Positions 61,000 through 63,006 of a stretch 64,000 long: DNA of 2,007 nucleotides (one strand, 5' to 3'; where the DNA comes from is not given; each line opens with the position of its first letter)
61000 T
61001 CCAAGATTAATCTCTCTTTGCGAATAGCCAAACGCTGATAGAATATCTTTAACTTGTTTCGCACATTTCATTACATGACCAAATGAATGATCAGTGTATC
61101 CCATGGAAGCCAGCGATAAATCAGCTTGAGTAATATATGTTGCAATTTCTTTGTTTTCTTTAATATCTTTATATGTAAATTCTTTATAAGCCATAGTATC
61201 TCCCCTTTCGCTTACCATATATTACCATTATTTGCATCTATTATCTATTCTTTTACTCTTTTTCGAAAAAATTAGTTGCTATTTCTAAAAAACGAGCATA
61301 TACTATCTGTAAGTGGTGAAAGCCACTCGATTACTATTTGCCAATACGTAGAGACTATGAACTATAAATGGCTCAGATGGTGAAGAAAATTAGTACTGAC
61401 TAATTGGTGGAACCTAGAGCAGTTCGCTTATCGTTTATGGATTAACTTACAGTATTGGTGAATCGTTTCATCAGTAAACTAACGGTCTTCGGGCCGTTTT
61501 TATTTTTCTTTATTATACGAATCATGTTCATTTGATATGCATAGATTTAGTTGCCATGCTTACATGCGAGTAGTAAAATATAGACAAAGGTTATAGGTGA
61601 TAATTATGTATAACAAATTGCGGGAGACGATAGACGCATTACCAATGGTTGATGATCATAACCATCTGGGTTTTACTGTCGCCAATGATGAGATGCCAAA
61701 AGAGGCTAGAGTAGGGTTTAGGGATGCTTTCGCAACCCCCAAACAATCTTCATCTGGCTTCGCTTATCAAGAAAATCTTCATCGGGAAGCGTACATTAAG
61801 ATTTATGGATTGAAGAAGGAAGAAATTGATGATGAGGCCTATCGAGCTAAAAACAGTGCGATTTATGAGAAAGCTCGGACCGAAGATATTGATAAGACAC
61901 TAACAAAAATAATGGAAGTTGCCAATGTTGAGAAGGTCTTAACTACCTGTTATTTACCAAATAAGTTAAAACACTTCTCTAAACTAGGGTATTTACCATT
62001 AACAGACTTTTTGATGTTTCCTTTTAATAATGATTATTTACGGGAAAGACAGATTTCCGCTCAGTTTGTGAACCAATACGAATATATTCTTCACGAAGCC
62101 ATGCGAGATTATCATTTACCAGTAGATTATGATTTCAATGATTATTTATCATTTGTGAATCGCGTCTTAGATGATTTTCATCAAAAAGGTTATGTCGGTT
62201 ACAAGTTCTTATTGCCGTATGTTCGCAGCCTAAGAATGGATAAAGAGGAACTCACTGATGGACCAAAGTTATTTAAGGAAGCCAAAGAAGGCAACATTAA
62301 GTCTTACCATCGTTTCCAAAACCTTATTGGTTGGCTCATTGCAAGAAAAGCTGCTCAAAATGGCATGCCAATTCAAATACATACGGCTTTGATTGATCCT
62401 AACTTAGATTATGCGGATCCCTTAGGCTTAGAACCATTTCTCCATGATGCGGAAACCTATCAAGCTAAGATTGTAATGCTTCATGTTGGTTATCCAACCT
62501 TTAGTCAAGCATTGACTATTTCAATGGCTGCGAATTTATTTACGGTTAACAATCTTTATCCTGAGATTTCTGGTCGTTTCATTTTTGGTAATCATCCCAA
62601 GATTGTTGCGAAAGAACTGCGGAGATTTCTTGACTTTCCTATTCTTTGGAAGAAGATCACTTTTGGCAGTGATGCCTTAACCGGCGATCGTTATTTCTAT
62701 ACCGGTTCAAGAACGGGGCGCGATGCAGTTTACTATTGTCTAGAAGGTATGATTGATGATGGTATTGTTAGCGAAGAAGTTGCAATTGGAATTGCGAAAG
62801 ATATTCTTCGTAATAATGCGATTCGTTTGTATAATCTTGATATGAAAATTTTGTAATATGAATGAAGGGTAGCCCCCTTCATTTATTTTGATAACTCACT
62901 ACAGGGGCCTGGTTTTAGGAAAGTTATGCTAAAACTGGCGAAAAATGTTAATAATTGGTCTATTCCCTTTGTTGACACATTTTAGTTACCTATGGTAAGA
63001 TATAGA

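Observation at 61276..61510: Unannotated roughly 200-nt RNA with its own promoter and a UUCG-tetraloop terminator, between the divergent HD and amidohydrolase genes.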

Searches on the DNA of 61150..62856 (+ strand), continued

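Call 52: search_dna_similar(query=window:61276-61520:+, collection=plasmids, mode=distant, max_evalue=1, max_rows=10)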
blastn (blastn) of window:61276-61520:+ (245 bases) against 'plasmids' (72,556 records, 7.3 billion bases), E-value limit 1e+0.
No match.

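Call 65: search_with_rna_model(model_id=R2, source=window, start=61150, end=61650, filters=off, max_evalue=10, show_alignments=3)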
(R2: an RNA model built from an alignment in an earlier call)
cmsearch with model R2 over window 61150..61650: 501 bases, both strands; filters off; matches with E-value up to 10: 10.
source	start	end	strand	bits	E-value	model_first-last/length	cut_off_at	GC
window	61363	61502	+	3.9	0.081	1-202/202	no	0.38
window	61235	61342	-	-0.3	1.2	1-202/202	no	0.31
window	61174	61190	+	-1.4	2.6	1-202/202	no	0.18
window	61555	61564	-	-1.7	3.2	1-202/202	no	0.4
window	61259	61270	+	-2.1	3.9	154-165/202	no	0.17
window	61308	61318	+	-2.8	6.1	1-202/202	no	0.45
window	61572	61580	+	-2.9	6.6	1-202/202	no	0.11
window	61607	61620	+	-2.9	6.6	1-202/202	no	0.21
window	61164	61173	-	-2.9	6.8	1-202/202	no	0.1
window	61178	61188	-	-3.3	8.9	1-202/202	no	0.09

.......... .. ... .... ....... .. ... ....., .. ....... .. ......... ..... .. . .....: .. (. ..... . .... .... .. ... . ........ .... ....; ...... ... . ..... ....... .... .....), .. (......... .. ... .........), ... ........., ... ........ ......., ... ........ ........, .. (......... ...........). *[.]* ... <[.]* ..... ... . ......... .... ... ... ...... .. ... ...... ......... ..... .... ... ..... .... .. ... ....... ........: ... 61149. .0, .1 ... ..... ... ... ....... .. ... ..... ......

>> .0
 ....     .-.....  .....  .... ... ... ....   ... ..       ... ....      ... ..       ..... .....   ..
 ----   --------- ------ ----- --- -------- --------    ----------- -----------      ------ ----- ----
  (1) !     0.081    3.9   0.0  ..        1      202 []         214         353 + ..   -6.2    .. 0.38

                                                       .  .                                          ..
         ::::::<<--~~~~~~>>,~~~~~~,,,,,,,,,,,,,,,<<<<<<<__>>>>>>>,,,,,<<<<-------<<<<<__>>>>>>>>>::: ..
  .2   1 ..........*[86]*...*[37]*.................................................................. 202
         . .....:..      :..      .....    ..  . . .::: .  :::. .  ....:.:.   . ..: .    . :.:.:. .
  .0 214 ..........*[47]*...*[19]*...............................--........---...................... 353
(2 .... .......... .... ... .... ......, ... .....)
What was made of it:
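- On T-box leader: The model built from the cysS T-box scores 3.9 bits (call 65).
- A covariance model built from the cysS T-box scores 3.9 bits and deletes the bulge (call 65).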

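Call 78: search_with_rna_model(model_id=R1, sources=[L099, L100], filters=off, max_evalue=10, show_alignments=2)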
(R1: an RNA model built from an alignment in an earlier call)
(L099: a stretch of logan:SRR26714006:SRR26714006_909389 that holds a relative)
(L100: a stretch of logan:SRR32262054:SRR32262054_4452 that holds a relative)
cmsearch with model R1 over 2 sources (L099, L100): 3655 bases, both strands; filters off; matches with E-value up to 10: 17.
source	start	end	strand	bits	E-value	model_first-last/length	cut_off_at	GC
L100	6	79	+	12.8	0.0067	1-168/168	no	0.54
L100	1810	1892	-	10.9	0.024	1-168/168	no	0.59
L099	1290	1363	+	8.7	0.099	1-168/168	no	0.5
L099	1016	1047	-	6.7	0.38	1-168/168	no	0.69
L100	1808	1874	+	6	0.59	1-168/168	no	0.54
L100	20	86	-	5.9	0.66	1-168/168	no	0.52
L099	1503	1546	+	5.5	0.82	1-168/168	no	0.52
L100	448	494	-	4.1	2.1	1-168/168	no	0.34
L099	826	875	-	3.9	2.4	1-168/168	no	0.54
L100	516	548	-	3.9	2.4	1-168/168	no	0.64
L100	84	168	+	3.8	2.6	43-133/168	no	0.51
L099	372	404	+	3.6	2.9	1-168/168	no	0.64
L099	685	737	-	3.4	3.3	1-168/168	no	0.68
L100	1214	1238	+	2.5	6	1-168/168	no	0.44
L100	1311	1375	-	2.2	7.3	1-168/168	no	0.58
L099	1074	1111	-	2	8.4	1-168/168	no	0.53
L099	545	576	-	1.8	9.2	1-168/168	no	0.66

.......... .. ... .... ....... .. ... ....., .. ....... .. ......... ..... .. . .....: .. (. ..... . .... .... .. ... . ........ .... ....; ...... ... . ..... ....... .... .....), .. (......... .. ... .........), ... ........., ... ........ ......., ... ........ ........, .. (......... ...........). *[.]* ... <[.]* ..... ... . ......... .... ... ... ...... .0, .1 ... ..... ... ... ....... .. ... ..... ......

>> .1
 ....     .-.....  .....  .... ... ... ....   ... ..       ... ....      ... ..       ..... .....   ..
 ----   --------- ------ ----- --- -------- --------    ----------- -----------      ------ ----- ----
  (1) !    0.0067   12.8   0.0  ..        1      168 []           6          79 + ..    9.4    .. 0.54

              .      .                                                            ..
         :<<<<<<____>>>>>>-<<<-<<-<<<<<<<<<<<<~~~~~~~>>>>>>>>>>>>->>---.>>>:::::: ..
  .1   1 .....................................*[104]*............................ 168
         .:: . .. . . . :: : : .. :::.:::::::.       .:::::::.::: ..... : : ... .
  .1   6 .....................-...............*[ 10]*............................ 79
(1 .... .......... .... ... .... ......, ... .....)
